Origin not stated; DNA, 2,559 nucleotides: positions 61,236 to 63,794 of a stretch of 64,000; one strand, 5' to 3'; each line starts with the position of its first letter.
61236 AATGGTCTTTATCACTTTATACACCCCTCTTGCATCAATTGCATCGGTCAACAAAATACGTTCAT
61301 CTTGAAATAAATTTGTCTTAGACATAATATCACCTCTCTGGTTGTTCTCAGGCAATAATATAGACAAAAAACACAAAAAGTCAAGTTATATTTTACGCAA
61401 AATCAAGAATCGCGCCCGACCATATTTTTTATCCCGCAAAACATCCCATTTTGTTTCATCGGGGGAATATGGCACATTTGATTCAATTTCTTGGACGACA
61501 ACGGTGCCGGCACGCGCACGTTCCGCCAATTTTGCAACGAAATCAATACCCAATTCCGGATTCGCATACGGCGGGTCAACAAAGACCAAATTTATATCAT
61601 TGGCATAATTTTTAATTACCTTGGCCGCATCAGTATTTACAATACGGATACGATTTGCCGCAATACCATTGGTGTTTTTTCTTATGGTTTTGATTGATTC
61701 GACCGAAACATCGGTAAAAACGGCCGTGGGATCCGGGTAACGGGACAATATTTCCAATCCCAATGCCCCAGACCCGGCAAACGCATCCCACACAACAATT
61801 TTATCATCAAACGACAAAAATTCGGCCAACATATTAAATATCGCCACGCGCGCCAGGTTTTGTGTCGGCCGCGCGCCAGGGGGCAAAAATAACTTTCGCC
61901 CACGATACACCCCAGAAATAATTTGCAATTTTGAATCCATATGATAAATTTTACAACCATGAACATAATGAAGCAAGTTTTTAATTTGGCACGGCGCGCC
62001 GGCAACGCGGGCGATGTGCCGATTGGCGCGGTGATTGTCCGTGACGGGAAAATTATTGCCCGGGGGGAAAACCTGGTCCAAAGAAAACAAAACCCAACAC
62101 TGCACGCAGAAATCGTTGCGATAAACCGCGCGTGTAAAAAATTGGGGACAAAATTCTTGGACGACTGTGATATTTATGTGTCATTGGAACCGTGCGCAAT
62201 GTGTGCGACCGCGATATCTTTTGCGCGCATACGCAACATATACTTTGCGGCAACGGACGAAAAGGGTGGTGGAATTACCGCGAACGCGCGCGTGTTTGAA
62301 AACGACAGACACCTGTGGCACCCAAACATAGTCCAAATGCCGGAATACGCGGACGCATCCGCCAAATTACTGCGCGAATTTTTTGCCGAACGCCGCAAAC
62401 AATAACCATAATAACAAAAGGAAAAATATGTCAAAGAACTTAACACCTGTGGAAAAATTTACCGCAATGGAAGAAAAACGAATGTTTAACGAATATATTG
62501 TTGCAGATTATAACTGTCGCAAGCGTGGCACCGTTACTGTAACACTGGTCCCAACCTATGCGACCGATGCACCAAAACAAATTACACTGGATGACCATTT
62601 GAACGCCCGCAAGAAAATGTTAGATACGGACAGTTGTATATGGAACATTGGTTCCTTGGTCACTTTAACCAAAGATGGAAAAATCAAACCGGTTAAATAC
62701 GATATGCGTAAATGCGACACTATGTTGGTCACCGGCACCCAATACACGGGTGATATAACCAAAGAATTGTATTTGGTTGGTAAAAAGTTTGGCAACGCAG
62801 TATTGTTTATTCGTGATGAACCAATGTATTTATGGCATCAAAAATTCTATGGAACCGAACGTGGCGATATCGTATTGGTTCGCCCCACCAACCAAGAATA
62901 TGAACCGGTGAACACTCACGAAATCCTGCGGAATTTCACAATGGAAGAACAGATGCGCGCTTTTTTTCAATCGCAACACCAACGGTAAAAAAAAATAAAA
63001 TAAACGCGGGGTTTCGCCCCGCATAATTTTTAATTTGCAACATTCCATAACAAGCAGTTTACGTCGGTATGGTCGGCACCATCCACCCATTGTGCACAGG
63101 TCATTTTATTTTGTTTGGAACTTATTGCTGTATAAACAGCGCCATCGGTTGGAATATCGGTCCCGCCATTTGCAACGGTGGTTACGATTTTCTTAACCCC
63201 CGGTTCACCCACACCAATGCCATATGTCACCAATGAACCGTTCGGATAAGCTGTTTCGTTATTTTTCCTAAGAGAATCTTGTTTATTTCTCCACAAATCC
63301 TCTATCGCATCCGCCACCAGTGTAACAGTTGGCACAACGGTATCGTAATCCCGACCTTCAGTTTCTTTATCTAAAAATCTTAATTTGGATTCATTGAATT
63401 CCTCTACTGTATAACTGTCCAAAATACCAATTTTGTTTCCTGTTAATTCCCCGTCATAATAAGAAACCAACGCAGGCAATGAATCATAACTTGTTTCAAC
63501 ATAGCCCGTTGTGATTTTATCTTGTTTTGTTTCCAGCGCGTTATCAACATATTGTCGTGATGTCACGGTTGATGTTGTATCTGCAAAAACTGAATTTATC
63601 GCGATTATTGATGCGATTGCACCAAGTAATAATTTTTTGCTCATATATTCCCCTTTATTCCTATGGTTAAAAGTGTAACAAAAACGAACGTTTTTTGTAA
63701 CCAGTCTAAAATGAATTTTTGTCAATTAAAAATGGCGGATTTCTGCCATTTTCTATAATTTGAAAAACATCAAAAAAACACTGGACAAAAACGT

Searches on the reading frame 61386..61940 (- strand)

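Call 14: search_protein_families(library=ncbifam, proteins=[window:61386-61940:-], max_evalue=0.00001)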
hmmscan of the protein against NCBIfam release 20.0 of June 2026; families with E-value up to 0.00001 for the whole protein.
window:61386-61940:- (184 aa): 6 families
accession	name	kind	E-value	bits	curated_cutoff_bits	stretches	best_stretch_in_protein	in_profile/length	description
TIGR00095.1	TIGR00095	equivalog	2.4e-26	92.6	117.5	1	4-180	11-190/194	16S rRNA (guanine(966)-N(2))-methyltransferase RsmD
NF008157.0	PRK10909.1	equivalog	6.4e-24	84.9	302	1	4-176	12-183/199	16S rRNA (guanine(966)-N(2))-methyltransferase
TIGR03534.1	RF_mod_PrmC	equivalog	6e-10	39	199.1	1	40-127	82-168/253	peptide chain release factor N(5)-glutamine methyltransferase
TIGR02469.1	CbiT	equivalog_domain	2e-08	34.6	78.3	1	42-122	15-95/124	precorrin-6Y C5,15-methyltransferase (decarboxylating) subunit CbiT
TIGR00308.1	TRM1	equivalog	1.6e-07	31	280.65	1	32-128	30-126/375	tRNA (guanine(10)-N(2))-dimethyltransferase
TIGR00536.1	hemK_fam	subfamily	6.4e-06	25.4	115.5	1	38-127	106-194/286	HemK family protein methyltransferase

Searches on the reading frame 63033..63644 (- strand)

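Call 6: search_protein_families(library=pfam, proteins=[window:63033-63644:-], max_evalue=1)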
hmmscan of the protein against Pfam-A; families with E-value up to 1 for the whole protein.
window:63033-63644:- (204 aa): 2 families
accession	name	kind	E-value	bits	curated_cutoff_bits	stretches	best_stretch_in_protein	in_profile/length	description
PF20130.4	DUF6520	-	0.066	14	25.4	1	3-35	4-31/83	Family of unknown function (DUF6520)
PF06849.18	DUF1246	-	0.15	12.5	25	1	107-141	43-78/122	Protein of unknown function (DUF1246)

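Call 19: search_protein_families(library=phrogs, proteins=[window:63033-63644:-], max_evalue=0.1)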
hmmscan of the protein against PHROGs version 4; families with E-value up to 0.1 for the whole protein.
window:63033-63644:- (204 aa): 1 family
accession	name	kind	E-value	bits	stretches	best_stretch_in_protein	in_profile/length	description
phrog_11880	-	unknown function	0.045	15.6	1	1-54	1-55/106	-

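Call 111: search_protein_families(library=ncbifam, proteins=[window:63033-63644:-], max_evalue=0.1)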
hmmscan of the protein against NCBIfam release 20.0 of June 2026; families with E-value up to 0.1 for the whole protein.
window:63033-63644:- (204 aa): 0 families
